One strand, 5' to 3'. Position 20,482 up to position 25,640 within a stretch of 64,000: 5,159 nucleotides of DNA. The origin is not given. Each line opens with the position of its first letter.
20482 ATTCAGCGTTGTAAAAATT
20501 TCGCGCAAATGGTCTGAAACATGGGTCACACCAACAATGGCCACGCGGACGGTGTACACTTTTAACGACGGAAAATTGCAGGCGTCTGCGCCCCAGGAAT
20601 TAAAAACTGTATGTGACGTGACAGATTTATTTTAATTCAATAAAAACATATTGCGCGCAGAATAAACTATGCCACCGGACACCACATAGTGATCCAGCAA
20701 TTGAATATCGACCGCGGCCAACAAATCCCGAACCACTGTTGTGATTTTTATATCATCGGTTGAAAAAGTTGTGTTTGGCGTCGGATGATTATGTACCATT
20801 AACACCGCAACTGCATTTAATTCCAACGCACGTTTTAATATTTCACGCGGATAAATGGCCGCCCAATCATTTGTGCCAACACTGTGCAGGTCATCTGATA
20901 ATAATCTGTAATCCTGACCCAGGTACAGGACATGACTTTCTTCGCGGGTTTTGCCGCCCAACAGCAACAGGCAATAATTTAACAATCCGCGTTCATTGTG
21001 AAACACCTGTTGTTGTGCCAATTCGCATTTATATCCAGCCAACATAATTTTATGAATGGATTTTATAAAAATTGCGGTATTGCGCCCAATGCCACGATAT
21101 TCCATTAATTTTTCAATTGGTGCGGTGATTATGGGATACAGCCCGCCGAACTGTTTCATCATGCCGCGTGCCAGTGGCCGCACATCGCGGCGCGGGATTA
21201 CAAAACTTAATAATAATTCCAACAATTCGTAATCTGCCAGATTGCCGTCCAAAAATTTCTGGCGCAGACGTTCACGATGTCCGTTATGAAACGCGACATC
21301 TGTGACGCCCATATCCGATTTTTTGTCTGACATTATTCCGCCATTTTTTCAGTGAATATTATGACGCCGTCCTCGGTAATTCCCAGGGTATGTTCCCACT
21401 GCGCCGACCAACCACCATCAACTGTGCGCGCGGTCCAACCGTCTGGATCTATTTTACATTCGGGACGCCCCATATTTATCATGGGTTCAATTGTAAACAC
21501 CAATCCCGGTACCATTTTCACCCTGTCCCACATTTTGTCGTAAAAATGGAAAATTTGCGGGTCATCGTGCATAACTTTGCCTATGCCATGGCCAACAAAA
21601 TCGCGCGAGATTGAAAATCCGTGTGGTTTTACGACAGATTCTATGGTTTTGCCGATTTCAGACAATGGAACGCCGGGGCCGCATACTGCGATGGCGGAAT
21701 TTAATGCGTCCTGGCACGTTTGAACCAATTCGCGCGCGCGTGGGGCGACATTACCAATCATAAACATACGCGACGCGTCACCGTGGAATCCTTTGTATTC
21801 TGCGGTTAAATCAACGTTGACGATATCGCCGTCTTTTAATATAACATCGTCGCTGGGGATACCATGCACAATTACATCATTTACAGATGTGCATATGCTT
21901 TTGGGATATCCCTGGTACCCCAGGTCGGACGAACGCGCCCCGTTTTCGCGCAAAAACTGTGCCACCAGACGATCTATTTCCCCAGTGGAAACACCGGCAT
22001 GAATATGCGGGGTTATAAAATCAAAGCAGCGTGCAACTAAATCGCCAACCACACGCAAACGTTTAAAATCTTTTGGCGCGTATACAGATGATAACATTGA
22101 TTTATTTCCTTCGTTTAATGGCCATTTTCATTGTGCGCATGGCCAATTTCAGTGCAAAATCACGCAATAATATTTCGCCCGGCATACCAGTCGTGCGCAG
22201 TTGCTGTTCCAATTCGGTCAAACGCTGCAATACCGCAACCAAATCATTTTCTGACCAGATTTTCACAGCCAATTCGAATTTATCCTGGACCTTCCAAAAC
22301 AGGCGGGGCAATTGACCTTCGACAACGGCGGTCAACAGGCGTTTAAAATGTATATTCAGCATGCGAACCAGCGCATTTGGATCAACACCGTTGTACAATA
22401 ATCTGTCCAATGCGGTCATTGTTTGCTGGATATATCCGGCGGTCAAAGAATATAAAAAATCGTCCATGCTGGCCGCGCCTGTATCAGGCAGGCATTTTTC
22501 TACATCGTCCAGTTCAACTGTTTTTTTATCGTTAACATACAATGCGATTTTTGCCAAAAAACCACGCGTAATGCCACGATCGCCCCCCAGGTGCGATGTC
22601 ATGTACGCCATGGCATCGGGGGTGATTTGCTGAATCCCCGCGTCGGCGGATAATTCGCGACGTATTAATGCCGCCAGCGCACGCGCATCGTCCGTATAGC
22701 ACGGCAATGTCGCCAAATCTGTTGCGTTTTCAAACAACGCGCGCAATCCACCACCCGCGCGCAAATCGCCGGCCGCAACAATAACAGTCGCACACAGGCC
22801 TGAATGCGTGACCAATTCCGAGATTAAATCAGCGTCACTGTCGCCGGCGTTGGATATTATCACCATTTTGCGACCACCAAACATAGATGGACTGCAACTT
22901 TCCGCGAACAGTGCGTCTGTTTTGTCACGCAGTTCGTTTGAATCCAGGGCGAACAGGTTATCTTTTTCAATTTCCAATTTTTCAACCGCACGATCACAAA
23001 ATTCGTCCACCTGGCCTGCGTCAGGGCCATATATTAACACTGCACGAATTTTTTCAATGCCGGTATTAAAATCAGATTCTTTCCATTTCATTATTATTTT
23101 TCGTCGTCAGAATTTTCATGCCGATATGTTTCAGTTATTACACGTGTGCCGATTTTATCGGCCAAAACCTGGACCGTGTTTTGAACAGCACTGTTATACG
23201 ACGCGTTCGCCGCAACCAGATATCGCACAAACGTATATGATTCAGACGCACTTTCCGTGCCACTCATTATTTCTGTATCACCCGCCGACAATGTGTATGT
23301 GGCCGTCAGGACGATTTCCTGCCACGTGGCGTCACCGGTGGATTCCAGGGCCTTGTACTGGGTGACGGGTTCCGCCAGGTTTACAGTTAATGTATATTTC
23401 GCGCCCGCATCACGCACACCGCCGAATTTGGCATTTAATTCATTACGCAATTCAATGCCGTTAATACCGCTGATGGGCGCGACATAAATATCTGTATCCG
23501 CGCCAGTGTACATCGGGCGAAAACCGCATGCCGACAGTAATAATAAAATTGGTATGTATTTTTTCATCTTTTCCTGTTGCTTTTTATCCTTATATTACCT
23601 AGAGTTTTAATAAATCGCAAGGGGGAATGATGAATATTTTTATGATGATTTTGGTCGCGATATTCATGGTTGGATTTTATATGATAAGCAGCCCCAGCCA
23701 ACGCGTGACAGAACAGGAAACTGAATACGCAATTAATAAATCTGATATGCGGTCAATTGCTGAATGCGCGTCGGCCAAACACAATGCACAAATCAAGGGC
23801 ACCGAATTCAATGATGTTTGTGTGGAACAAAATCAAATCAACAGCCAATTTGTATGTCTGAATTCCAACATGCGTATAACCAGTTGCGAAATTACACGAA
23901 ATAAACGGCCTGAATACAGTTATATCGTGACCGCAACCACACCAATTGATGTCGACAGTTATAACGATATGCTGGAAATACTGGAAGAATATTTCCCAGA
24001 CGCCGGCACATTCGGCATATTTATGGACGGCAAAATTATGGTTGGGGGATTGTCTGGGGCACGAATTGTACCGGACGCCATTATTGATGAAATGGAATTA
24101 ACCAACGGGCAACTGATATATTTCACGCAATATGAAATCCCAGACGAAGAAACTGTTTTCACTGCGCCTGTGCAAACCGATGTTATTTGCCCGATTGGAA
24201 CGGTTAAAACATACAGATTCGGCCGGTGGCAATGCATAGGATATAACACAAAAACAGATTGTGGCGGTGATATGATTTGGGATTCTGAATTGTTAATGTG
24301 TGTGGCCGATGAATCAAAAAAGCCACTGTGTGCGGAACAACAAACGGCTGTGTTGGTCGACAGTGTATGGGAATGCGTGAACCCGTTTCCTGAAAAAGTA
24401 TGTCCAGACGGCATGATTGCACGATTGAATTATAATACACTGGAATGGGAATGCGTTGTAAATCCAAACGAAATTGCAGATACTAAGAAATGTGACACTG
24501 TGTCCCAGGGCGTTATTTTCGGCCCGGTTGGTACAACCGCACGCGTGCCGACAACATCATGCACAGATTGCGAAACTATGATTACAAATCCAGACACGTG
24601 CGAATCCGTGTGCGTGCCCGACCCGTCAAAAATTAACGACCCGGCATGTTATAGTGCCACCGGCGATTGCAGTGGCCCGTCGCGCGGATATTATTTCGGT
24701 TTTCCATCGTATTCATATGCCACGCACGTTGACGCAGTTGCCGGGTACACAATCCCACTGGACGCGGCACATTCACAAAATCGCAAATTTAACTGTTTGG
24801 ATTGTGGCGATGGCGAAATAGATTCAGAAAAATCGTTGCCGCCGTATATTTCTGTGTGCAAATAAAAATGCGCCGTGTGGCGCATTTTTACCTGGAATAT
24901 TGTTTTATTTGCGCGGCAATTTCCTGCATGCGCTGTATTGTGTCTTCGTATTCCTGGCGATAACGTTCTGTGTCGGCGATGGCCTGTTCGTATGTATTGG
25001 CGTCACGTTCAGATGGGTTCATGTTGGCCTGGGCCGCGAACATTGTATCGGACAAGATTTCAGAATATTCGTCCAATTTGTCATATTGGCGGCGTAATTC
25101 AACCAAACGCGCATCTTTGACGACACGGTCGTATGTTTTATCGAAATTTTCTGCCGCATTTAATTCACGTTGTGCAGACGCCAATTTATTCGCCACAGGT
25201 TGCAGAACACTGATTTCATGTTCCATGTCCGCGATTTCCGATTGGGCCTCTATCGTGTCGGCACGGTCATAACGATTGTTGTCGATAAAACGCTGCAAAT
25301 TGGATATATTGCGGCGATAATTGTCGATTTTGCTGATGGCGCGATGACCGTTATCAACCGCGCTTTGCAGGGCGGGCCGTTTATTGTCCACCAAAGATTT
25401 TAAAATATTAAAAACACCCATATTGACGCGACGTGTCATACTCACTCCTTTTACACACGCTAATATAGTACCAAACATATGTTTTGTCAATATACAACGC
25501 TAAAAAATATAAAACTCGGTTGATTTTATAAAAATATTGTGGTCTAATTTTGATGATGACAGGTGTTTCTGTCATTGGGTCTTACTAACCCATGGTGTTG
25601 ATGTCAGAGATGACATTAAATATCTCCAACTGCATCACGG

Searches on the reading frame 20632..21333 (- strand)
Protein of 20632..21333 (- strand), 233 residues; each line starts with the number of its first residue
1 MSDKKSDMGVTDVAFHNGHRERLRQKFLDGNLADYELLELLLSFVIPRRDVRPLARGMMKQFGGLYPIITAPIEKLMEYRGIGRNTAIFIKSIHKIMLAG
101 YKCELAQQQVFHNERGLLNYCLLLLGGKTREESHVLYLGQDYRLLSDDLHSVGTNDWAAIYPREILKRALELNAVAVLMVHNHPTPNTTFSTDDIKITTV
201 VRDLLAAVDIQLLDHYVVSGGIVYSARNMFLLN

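Call 61: search_protein_families(library=pfam, proteins=[window:20632-21333:-], max_evalue=0.001)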
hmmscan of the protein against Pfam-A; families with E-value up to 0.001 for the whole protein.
window:20632-21333:- (233 aa): 2 families
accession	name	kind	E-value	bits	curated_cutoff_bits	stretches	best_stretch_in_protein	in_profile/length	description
PF04002.20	RadC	-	6e-28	97.6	22.1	1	114-227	4-117/121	RadC-like JAB domain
PF20582.4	UPF0758_N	-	1e-05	25.9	27.1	1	20-87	11-76/77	UPF0758 N-terminal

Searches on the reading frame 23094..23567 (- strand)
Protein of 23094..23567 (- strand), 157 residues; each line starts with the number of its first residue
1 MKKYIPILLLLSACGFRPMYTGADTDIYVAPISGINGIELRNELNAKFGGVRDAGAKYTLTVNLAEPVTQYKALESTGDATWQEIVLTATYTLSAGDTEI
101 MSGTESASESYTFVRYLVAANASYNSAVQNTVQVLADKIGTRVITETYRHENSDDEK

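Call 61: search_protein_families(library=pfam, proteins=[window:23094-23567:-], max_evalue=0.001)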
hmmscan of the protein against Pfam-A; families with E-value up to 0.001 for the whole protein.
window:23094-23567:- (157 aa): 1 family
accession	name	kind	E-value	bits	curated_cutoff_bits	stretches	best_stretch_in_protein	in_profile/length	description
PF04390.17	LptE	-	0.00035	21.7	23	1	27-142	4-117/118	Lipopolysaccharide-assembly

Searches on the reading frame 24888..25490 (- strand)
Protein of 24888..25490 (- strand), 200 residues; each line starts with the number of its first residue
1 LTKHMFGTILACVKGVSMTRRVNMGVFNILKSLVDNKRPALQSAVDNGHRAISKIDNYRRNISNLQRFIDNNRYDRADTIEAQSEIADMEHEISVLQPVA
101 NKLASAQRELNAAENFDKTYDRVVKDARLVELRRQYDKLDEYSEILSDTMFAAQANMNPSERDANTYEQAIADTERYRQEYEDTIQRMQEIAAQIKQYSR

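Call 61: search_protein_families(library=pfam, proteins=[window:24888-25490:-], max_evalue=0.001)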
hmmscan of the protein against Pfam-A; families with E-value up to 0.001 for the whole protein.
window:24888-25490:- (200 aa): 1 family
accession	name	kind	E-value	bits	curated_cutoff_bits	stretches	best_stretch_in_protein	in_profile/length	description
PF04632.18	FUSC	-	0.00082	18.5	30.9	1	12-197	144-332/660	Fusaric acid resistance protein family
